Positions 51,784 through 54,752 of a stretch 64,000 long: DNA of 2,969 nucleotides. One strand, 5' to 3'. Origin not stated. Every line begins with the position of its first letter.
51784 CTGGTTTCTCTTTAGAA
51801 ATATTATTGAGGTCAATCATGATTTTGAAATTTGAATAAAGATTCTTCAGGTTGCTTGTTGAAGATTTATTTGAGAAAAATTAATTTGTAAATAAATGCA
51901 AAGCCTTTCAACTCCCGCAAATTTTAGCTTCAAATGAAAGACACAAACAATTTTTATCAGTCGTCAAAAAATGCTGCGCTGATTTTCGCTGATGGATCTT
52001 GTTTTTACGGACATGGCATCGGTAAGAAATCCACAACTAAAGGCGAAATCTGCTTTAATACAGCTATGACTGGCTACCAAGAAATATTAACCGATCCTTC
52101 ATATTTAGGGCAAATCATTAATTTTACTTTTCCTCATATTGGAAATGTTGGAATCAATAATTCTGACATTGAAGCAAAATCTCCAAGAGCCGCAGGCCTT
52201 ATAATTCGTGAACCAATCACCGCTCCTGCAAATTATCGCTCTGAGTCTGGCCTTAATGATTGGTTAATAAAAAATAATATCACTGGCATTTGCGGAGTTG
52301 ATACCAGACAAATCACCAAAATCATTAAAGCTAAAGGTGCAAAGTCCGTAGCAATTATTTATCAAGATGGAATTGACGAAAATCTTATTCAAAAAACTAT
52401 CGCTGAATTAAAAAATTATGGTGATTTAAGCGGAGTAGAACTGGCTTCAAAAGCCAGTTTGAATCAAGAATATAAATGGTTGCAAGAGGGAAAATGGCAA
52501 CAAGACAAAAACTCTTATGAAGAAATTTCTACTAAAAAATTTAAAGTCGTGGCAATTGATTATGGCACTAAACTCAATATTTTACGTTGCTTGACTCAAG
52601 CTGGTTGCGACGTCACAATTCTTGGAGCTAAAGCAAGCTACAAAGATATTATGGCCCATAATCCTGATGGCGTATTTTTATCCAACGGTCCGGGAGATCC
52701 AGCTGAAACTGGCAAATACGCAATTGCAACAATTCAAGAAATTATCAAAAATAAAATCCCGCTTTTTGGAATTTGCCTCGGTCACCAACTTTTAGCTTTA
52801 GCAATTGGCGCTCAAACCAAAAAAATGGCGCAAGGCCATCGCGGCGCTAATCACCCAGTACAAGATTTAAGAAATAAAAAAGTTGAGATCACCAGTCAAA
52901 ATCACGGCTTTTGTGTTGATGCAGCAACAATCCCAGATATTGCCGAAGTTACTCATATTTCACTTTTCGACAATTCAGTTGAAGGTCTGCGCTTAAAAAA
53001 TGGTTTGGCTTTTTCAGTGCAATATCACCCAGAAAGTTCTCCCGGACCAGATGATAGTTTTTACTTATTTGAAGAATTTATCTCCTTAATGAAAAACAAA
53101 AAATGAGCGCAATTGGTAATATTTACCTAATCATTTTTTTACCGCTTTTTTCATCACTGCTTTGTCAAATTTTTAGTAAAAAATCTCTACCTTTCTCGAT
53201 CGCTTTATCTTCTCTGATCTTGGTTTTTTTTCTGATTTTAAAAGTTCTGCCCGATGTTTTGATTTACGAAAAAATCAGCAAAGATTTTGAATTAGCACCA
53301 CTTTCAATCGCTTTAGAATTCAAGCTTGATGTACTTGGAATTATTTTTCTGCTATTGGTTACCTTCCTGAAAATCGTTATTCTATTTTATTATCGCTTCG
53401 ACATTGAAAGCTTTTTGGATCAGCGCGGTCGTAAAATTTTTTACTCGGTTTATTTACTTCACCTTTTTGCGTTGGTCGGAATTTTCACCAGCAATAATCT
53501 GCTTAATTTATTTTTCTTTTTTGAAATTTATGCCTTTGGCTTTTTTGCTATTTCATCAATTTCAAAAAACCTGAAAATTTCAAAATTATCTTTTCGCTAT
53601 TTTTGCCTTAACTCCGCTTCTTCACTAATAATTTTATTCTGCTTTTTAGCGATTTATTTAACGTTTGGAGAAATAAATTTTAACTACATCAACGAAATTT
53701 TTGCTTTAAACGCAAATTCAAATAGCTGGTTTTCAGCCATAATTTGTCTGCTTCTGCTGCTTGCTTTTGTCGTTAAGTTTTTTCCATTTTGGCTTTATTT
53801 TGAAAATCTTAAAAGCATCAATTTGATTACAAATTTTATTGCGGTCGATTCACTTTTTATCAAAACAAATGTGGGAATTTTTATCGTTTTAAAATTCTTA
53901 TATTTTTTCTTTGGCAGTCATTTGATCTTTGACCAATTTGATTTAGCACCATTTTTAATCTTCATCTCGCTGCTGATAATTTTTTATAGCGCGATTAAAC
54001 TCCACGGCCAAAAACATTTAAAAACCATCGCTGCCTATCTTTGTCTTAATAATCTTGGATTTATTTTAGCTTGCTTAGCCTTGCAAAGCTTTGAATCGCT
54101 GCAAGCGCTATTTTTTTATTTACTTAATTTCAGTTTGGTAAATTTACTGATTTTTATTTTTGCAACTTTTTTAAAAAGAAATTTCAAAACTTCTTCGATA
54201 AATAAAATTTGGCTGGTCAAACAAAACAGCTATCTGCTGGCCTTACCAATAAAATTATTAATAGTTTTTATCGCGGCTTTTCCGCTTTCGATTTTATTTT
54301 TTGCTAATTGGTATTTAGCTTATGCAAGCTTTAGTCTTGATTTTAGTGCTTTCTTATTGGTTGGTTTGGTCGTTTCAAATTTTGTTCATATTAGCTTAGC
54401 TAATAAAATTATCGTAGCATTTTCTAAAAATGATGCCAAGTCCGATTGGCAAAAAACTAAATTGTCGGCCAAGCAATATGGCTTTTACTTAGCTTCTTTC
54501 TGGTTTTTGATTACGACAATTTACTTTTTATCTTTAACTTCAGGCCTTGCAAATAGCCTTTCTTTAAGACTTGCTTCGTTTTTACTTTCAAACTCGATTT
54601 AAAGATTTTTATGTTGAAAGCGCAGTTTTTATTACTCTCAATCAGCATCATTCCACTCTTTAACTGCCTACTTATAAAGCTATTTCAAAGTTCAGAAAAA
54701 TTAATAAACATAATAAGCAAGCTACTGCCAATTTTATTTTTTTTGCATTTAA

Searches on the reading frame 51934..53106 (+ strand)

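Call 49: search_protein_families(library=ncbifam, proteins=[window:51934-53106:+], max_evalue=1e-10)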
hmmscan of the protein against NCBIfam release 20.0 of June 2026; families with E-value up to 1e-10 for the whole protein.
window:51934-53106:+ (390 aa): 16 families
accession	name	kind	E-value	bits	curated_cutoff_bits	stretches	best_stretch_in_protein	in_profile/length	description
TIGR01368.1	CPSaseIIsmall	equivalog_domain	2.2e-132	441.4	307.35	1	14-387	1-360/361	glutamine-hydrolyzing carbamoyl-phosphate synthase small subunit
NF009475.0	PRK12838.1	equivalog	1e-124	416.1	221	1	13-389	2-356/359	carbamoyl phosphate synthase small subunit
NF011201.0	PRK14607.1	equivalog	2.5e-19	69.3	670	1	215-383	14-186/534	bifunctional anthranilate synthase component II/anthranilate phosphoribosyltransferase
TIGR00566.1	trpG_papA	subfamily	2.5e-18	66.5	121.05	1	214-368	13-176/192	glutamine amidotransferase of anthranilate synthase or aminodeoxychorismate synthase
NF010081.0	PRK13566.1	equivalog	1.6e-16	59.7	645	1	193-368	519-700/729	anthranilate synthase component I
NF005849.0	PRK07765.1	equivalog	1.8e-15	56.8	308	1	214-368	14-175/219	aminodeoxychorismate/anthranilate synthase component II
NF005946.0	PRK08007.1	equivalog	3.8e-15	55.9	332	1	215-369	14-172/187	aminodeoxychorismate synthase component 2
NF001975.0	PRK00758.1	equivalog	8.5e-14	51.6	198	1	205-386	4-182/185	GMP synthase subunit A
TIGR00888.1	guaA_Nterm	equivalog_domain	2.2e-13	50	172.15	1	209-369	5-168/188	glutamine-hydrolyzing GMP synthase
NF005799.0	PRK07649.1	equivalog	2.8e-13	49.9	327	1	233-383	33-185/195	aminodeoxychorismate/anthranilate synthase component II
NF005271.0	PRK06774.1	equivalog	4.7e-13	48.9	340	1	215-369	14-176/191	aminodeoxychorismate synthase component II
NF004169.0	PRK05637.1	equivalog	1.2e-12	47.9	332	1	214-329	16-126/210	anthranilate synthase component II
TIGR01823.1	PabB-fungal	equivalog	1.3e-12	46.9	442.55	1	245-388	55-206/742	aminodeoxychorismate synthase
TIGR01815.1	TrpE-clade3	equivalog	1.9e-12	46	739.15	1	219-368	535-688/717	anthranilate synthase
NF006462.0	PRK08857.1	equivalog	5.1e-12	45.8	345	1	215-369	14-177/193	aminodeoxychorismate/anthranilate synthase component II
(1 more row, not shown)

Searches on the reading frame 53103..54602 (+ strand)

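Call 49: search_protein_families(library=ncbifam, proteins=[window:53103-54602:+], max_evalue=1e-10)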
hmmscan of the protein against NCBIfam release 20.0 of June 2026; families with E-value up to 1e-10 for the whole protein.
window:53103-54602:+ (499 aa): 13 families
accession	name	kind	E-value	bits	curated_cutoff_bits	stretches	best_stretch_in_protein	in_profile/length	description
NF009305.0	PRK12662.1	equivalog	3.7e-27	95.2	700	1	9-474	8-475/492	putative monovalent cation/H+ antiporter subunit D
NF005818.0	PRK07691.1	equivalog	1.2e-19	70.7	586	1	8-473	7-463/496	Na+/H+ antiporter subunit D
TIGR00944.1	2a6301s04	subfamily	3e-19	69.6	692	1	9-457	5-446/463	multicomponent K+/H+ antiporter, MrpD/PhaD subunit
NF009309.0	PRK12666.1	equivalog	7.6e-19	67.8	476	1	10-361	11-358/529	monovalent cation/H+ antiporter subunit D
NF009306.0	PRK12663.1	equivalog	5.7e-18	65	542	1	12-462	7-449/498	Na+/H+ antiporter subunit D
TIGR01770.1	NDH_I_N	subfamily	9.7e-17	61.1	332.6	1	10-476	9-467/472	NADH-quinone oxidoreductase subunit NuoN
TIGR01972.1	NDH_I_M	subfamily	4.2e-16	58.7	263.8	1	9-452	3-443/486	NADH-quinone oxidoreductase subunit M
NF004440.0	PRK05777.1-3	equivalog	3.5e-15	55.9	519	1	103-476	94-463/477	NADH-quinone oxidoreductase subunit NuoN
NF006241.0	PRK08377.1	equivalog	1.3e-14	54.2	645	1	65-426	68-417/494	NADH dehydrogenase subunit N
NF006419.0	PRK08668.1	equivalog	1.9e-14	53.4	617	1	7-362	4-354/613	NADH dehydrogenase subunit M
NF004441.0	PRK05777.1-4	equivalog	8.3e-14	51.1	477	1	115-448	146-480/524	NADH-quinone oxidoreductase subunit NuoN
NF005140.0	PRK06589.1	equivalog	1.7e-12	46.9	470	1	6-436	10-437/489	putative monovalent cation/H+ antiporter subunit D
NF009308.0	PRK12665.1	equivalog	8.5e-11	41.1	585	0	9-381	11-376/531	Na+/H+ antiporter subunit D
